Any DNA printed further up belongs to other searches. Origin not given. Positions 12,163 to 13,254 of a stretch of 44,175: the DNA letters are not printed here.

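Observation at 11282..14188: Insulated six-gene Q/N/G/Cys-rich low-complexity module in the cargo slot next to attP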

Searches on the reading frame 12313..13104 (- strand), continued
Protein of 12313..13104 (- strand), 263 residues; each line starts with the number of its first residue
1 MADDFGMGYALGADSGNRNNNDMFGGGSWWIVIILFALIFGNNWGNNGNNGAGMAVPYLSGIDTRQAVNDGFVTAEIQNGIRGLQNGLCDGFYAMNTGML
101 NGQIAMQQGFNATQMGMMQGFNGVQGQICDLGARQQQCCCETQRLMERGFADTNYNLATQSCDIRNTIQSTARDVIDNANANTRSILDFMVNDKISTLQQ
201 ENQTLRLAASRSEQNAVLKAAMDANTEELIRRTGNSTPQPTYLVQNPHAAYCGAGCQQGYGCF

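Call 28: find_homologous_proteins(query=window:12313-13104:-, max_evalue=0.00001)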
Query window:12313-13104:- (263 aa): 5586 proteins with E <= 0.00001 among 6000 candidates; the best 120 are listed.
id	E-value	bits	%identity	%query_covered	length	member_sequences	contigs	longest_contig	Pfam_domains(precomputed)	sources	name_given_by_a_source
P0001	1.6e-168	577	98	100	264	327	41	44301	-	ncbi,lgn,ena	-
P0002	3.2e-164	563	97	100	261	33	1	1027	-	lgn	-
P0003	2.2e-146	504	86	100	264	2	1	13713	-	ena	-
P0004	4.1e-130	451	81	100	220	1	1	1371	-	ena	-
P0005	1.6e-118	413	75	95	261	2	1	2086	-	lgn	-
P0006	7.3e-117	408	99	71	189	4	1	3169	-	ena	-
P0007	4.1e-112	392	72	94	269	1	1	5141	-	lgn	-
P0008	1.7e-90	321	97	56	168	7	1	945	-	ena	-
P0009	1.8e-83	298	62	98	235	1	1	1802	-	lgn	-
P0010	4.9e-83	297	55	95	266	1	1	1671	-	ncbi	-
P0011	5.0e-82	293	54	100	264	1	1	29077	-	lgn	-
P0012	1.2e-81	292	56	95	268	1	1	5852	-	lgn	-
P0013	7.4e-81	290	55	95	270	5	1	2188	-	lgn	-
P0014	1.3e-80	289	56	99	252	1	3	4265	-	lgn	-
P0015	3.2e-80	287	58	97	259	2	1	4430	-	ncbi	-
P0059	1.7e-64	236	47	95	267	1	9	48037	-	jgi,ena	-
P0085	6.7e-63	231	50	97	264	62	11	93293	-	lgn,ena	-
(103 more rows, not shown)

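Call 29: find_encoding_contigs(protein=P0085, flank=9000, max_places=3)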
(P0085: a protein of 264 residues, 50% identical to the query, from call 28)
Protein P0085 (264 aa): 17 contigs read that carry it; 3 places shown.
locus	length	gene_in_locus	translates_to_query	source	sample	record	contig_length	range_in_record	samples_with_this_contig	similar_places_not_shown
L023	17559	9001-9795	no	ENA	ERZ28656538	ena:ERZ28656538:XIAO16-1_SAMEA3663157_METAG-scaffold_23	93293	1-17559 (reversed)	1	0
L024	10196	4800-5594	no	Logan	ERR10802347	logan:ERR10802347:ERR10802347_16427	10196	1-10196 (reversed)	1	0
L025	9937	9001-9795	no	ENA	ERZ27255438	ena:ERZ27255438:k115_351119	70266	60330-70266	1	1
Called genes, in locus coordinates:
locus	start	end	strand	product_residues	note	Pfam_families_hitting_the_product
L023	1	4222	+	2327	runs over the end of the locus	PF13306:LRR_5 (weak)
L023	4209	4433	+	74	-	-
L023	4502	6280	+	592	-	-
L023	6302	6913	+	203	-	-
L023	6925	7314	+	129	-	-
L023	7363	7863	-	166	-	-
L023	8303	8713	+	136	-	-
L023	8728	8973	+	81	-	-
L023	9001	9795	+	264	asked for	-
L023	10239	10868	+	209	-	-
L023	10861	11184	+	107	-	-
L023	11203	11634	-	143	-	-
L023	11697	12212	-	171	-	PF02075:RuvC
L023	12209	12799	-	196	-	PF00692:dUTPase (faint)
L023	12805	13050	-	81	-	-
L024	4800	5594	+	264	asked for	-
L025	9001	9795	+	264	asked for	-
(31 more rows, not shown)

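Call 30: find_encoding_contigs(protein=P0059, flank=9000, max_places=2)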
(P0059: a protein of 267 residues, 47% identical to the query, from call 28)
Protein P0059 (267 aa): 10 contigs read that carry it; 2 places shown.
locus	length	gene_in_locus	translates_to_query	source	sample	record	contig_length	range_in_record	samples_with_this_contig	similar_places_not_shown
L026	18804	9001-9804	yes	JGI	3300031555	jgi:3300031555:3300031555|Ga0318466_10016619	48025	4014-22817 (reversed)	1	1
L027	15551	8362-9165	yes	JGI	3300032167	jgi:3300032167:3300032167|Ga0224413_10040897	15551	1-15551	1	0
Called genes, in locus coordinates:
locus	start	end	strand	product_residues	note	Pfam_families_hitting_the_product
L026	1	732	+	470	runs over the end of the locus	PF08239:SH3_3, PF06605:Prophage_tail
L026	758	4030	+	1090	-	PF25369:SH3_VIII-1_N (faint), PF13472:Lipase_GDSL_2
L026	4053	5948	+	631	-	PF01391:Collagen (weak)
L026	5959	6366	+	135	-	-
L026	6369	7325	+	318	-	PF01471:PG_binding_1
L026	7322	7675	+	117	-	-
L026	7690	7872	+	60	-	-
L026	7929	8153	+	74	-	-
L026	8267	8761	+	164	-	-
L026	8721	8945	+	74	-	-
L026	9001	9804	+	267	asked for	-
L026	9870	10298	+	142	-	-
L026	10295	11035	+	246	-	PF25223:DUF7841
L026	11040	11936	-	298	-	PF01051:Rep3_N, PF21205:Rep3_C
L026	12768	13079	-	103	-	-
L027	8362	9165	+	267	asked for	-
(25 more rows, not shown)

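Call 36: search_solved_structures(query=A3, max_evalue=1, show_alignments=1)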
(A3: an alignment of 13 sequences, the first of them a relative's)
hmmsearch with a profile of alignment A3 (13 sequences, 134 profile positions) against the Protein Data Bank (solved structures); distinct sequences matched with E-value up to 1: 2.
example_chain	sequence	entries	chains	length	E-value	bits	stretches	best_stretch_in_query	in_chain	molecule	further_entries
9h38_A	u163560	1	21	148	0.002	21.3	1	5-131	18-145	Flagellar hook-length control protein FliK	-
9loc_A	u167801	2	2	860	0.39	13.9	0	39-98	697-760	Fc receptor-like protein 5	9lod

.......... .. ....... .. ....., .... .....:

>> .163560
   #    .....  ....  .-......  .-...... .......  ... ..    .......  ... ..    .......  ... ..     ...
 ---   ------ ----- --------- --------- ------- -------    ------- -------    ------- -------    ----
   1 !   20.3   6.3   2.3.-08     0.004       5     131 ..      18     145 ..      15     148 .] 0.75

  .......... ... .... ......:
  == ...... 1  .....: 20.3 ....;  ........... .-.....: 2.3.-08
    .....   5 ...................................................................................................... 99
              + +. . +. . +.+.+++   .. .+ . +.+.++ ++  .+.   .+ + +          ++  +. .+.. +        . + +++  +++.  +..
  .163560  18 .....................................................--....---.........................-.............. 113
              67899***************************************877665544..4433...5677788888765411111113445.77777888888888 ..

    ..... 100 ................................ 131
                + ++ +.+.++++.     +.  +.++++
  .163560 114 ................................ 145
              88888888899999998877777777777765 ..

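Call 50: predict_structure(alignment_id=A4)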
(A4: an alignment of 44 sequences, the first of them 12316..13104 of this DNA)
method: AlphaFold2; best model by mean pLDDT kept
length: 263 residues; sequences in the alignment: 44
mean_pLDDT: 51.2   pTM: 0.22
mean pLDDT of the five models: 51.2, 51.1, 50.7, 49.6, 42.4
residues with pLDDT >= 90: 0; 70-90: 14; 50-70: 95; < 50: 154
segments of 3 or more residues with pLDDT < 50: 1-27, 44-103, 105-129, 136-141, 143-158, 241-244, 252-263
pLDDT, mean of each block of 10 residues (from residue 1): 42 40 49 67 42 36 44 44 43 44 46 45 45 49 47 48 59 59 59 67 68 67 69 55 50 49 42
secondary structure, 60 per line:
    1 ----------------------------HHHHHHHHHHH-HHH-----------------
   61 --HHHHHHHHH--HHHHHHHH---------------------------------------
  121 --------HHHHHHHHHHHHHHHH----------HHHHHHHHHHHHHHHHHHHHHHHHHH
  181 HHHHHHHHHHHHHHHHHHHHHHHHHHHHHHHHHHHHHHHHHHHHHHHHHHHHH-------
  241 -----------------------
elements in order: H29-39 H63-71 H74-81 H129-144 H155-233

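Call 56: search_dna_similar(query=L022:6872-7765:+, collection=phages, mode=protein, max_rows=40, max_evalue=0.001)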
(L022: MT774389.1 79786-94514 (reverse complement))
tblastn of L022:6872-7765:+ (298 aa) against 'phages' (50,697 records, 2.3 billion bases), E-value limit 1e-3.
Records with a match: 35; places in all: 35; records where one place covers at least 80% of the query: 16.
Best place of each record, by identity: >=99% 2; <60% 33.
By first word of the organism name: uncultured 18; Bacteriophage 8; Caudoviricetes 4; Dulem 2; Bacteroides 1; phage 1; crAssphage 1.
By host as written in the record: - 28; Methanomassiliicoccales 4; Bacteroides uniformis MB20-41 1; Eulemur fulvus collaris 1; Propithecus coquereli 1.
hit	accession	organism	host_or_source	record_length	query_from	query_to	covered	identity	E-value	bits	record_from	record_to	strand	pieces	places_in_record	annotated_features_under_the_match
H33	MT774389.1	uncultured phage cr116_1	human feces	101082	1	285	96%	100.0%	2e-139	439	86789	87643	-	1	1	spike protein/glycoprotein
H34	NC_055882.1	uncultured phage cr116_1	human feces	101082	1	285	96%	100.0%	2e-139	439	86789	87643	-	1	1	spike protein/glycoprotein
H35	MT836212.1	Bacteriophage sp.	human fecal samples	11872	3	285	95%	49.1%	8e-39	150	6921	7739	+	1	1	record has no annotation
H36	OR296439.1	Bacteroides phage C3_41T2LP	Bacteroides uniformis MB20-41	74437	3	285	95%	46.1%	2e-40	155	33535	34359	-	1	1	outer capsid protein/viral fiber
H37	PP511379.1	Dulem virus 40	Eulemur fulvus collaris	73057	1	285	96%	43.5%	9e-40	153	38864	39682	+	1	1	hypothetical protein (x2)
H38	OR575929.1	phage csAssE-Sib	human gut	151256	19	285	90%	43.4%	4e-44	166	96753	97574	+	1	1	spike protein/glycoprotein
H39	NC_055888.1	uncultured phage cr52_1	human feces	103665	24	285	88%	42.3%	4e-36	142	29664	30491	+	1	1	spike protein/glycoprotein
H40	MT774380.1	uncultured phage cr1_1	human feces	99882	11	285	92%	39.5%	3e-29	122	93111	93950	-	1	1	spike protein/glycoprotein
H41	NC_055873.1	uncultured phage cr1_1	human feces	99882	11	285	92%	39.5%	3e-29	122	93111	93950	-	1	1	spike protein/glycoprotein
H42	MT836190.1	Bacteriophage sp.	human fecal samples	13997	3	251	84%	43.1%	2e-34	137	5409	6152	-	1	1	record has no annotation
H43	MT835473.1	Bacteriophage sp.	human fecal samples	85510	24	285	88%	40.8%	9e-30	124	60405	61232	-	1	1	record has no annotation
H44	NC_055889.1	uncultured phage cr53_1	human feces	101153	79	285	69%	51.2%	3e-38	149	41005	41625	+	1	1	spike protein/glycoprotein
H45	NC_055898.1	uncultured phage cr115_1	human feces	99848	79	285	69%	51.2%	4e-38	148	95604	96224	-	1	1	spike protein/glycoprotein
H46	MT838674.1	Bacteriophage sp.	human fecal samples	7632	79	285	69%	50.0%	6e-31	127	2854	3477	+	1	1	record has no annotation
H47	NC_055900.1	uncultured phage cr125_1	human feces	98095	79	285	69%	48.6%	9e-35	139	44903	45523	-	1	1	spike protein/glycoprotein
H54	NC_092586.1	Caudoviricetes sp. vir215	Methanomassiliicoccales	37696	15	251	80%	30.3%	4e-6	54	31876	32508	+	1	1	hypothetical protein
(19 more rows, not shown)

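Call 57: get_annotated_region(hit=H36, flank=6000)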
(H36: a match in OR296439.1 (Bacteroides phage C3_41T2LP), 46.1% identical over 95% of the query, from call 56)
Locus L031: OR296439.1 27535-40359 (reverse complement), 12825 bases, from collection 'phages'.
description: Bacteroides phage C3_41T2LP, complete genome.
organism: Bacteroides phage C3_41T2LP (NCBI taxid 3070809)
taxonomy: Viruses; Duplodnaviria; Heunggongvirae; Uroviricota; Caudoviricetes
host: Bacteroides uniformis MB20-41; source: phage plaques of the host; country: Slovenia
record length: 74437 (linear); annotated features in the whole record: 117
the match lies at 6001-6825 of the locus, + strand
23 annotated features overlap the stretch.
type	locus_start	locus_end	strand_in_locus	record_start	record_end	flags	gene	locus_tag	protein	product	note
CDS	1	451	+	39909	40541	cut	-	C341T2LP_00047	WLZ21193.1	capsid protein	-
CDS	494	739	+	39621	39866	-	-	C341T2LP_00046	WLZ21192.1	hypothetical protein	-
CDS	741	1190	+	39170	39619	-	-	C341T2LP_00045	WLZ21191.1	single strand binding protein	-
CDS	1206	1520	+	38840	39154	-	-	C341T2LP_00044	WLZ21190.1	hypothetical protein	-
CDS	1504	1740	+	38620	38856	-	-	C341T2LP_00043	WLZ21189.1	hypothetical protein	-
CDS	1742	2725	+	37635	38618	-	-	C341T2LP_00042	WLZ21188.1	viral recombinase family protein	YqaJ viral recombinase family protein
CDS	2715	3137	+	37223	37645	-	-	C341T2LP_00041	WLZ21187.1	hypothetical protein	-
CDS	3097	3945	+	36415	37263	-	-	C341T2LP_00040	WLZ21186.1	RecT protein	-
CDS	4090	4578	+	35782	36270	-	-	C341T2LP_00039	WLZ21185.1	holliday junction resolvase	-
CDS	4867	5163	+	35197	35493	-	-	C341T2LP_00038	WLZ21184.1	chromosomal replication initiator protein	-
CDS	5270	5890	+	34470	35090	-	-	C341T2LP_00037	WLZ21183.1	DNA endonuclease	DNA endonuclease I-HmuI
CDS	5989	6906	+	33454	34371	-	-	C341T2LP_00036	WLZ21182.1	outer capsid protein/viral fiber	-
CDS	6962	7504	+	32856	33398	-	-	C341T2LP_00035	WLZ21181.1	hypothetical protein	-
CDS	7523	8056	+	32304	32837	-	-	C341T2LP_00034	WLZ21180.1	hypothetical protein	-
CDS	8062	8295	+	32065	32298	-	-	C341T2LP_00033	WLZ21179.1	hypothetical protein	-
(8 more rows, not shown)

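Call 58: get_annotated_region(hit=H54, flank=6000)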
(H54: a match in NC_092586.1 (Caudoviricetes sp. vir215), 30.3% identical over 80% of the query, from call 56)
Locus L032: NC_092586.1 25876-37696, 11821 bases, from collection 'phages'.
description: Caudoviricetes sp. vir215 genomic sequence.
organism: Caudoviricetes sp. vir215 (NCBI taxid 3068354)
taxonomy: Viruses; Duplodnaviria; Heunggongvirae; Uroviricota; Caudoviricetes
host: Methanomassiliicoccales; source: gut metagenome; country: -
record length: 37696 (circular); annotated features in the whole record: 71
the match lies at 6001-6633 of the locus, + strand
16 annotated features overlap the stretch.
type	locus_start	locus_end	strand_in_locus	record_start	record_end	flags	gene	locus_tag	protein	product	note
CDS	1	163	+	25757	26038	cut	-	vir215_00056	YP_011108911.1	hypothetical protein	-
CDS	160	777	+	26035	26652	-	-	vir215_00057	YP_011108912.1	hypothetical protein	-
CDS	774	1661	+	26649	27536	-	-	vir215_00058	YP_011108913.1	hypothetical protein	-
CDS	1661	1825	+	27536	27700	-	-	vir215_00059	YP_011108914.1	hypothetical protein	-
CDS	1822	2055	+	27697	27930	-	-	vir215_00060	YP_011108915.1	hypothetical protein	phrog_1048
CDS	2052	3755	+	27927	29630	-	-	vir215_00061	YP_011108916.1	tail protein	phrog_5302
CDS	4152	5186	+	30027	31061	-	-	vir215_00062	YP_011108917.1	reverse transcriptase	phrog_1423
CDS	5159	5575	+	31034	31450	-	-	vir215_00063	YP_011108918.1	hypothetical protein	-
CDS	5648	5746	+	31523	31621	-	-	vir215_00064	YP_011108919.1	hypothetical protein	-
CDS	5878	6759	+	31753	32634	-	-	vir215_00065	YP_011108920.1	hypothetical protein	phrog_16490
CDS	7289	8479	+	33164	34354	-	-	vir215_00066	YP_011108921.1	hypothetical protein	-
CDS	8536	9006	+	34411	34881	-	-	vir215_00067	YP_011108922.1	hypothetical protein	-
CDS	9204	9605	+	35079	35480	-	-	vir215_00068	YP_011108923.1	hypothetical protein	-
CDS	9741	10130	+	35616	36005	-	-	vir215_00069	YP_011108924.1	hypothetical protein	-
CDS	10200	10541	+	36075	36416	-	-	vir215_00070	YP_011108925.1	hypothetical protein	-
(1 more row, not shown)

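Call 62: search_solved_structures(query=A4, max_evalue=1, show_alignments=1)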
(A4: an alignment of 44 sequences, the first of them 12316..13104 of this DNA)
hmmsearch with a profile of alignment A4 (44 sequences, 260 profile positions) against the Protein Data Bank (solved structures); distinct sequences matched with E-value up to 1: 0.

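Call 68: find_related_loci(query=A4, collection=viral_contigs, flank=8000)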
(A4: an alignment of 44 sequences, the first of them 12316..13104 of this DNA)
Query A4 (263 aa) in viral_contigs; peptide patterns used: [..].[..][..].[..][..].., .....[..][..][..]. (x = any residue, [..] = any of these).
599 stretches matched a pattern (row limit reached: there are more); 588 encode a relative of the query (tblastn E <= 1e-3); the best 80 are kept; 80 distinct loci.
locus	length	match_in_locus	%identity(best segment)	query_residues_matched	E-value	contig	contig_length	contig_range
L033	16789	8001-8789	98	1-262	8e-174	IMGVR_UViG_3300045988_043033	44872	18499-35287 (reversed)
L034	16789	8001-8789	98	1-262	1e-173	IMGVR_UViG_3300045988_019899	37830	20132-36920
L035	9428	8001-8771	51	3-262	2e-68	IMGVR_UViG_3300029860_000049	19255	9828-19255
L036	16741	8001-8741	48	1-262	7e-65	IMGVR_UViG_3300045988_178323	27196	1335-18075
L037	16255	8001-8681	48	16-251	4e-61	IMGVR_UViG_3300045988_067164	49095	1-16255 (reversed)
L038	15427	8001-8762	46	1-262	2e-58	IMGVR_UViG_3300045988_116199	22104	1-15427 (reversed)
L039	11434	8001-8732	46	1-254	3e-58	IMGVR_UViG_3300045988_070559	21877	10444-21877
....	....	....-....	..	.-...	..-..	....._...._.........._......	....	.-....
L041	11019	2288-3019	46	1-254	3e-58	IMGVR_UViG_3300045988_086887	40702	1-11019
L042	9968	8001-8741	45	3-262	1e-57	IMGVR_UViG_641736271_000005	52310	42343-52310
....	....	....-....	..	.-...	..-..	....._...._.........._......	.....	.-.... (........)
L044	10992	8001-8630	50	67-263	1e-56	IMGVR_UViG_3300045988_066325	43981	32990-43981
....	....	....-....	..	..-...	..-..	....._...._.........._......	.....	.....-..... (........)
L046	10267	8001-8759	46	1-262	2e-56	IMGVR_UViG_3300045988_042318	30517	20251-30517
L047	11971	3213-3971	46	1-262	2e-56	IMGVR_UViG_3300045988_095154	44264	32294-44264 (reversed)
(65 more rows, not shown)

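Call 72: search_protein_families(library=pfam, alignment_id=A7, max_evalue=0.01)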
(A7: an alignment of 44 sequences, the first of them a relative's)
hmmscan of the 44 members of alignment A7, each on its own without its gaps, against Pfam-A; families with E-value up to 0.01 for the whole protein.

A. member 1, L002:6713-7087:+ (125 aa): 0 families

B. families by the number of members that match (of 44 scanned): 22 families
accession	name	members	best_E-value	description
PF00196.25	GerE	6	9.3e-08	Bacterial regulatory proteins, luxR family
PF08281.18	Sigma70_r4_2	6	1.6e-07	Sigma-70, region 4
PF18573.7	BclA_C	5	4.4e-07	BclA C-terminal domain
PF04545.22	Sigma70_r4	3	3.4e-05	Sigma-70, region 4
PF13384.12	HTH_23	2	0.00011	Homeodomain-like domain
PF10779.14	XhlA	2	0.0013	Haemolysin XhlA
PF13412.12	HTH_24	2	0.002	Winged helix-turn-helix DNA-binding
PF07638.17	Sigma70_ECF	1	6.1e-07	ECF sigma factor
PF06530.18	Phage_antitermQ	1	1.1e-05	Phage antitermination protein Q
PF07798.16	CCDC90-like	1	0.00014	Coiled-coil domain-containing protein 90-like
PF12693.12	GspL_C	1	0.00037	GspL periplasmic domain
PF24073.1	DUF7365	1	0.0006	Coiled-coil region of unknown function (DUF7365)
PF05043.19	Mga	1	0.0016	Mga helix-turn-helix domain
PF04967.18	HTH_10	1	0.0018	HTH DNA binding domain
PF02042.20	RWP-RK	1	0.0019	RWP-RK domain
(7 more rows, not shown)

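Call 74: search_protein_families(library=phrogs, alignment_id=A7, max_evalue=0.001)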
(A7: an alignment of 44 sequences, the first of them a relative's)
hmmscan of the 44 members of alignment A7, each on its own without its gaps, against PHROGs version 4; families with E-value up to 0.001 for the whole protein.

A. member 1, L002:6713-7087:+ (125 aa): 2 families
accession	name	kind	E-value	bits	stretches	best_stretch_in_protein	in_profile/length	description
phrog_3754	-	unknown function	1.5e-25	91.2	1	1-123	7-143/145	-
phrog_15863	-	unknown function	9.6e-07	29.4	1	3-115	4-112/312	-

B. families by the number of members that match (of 44 scanned): 19 families
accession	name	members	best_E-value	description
phrog_20016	-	11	1.4e-74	-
phrog_28802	-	5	3.2e-85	-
phrog_3754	-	5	9.1e-35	-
phrog_937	-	5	4.8e-16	hemolysin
phrog_15863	-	5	1e-11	-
phrog_1193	-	3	2.2e-08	hemolysin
phrog_1190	-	3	2.8e-07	RNA polymerase sigma factor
phrog_36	-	3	3.9e-07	transcriptional regulator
phrog_1740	-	2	3.4e-07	RNA polymerase sigma factor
phrog_3512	-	2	2.1e-06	sigma factor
phrog_645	-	2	1.8e-05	Rnase E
phrog_351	-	2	0.00017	RNA polymerase sigma factor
phrog_79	-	1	9.9e-06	anti-termination protein Q-like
phrog_3855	-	1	2.1e-05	HTH DNA binding protein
phrog_3282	-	1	7e-05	sigma factor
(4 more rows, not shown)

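Call 79: search_protein_families(library=padloc, max_evalue=0.01, proteins=[window:12313-13104:-, L001:9406-9816:+, L001:9829-10401:+, L002:6713-7090:+, L001:7092-7373:+])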
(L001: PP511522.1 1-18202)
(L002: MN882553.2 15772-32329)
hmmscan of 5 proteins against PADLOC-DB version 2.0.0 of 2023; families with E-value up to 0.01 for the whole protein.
window:12313-13104:- (263 aa): 0 families

L001:9406-9816:+ (136 aa): 0 families

L001:9829-10401:+ (190 aa): 0 families

L002:6713-7090:+ (125 aa): 0 families

L001:7092-7373:+ (93 aa): 0 families
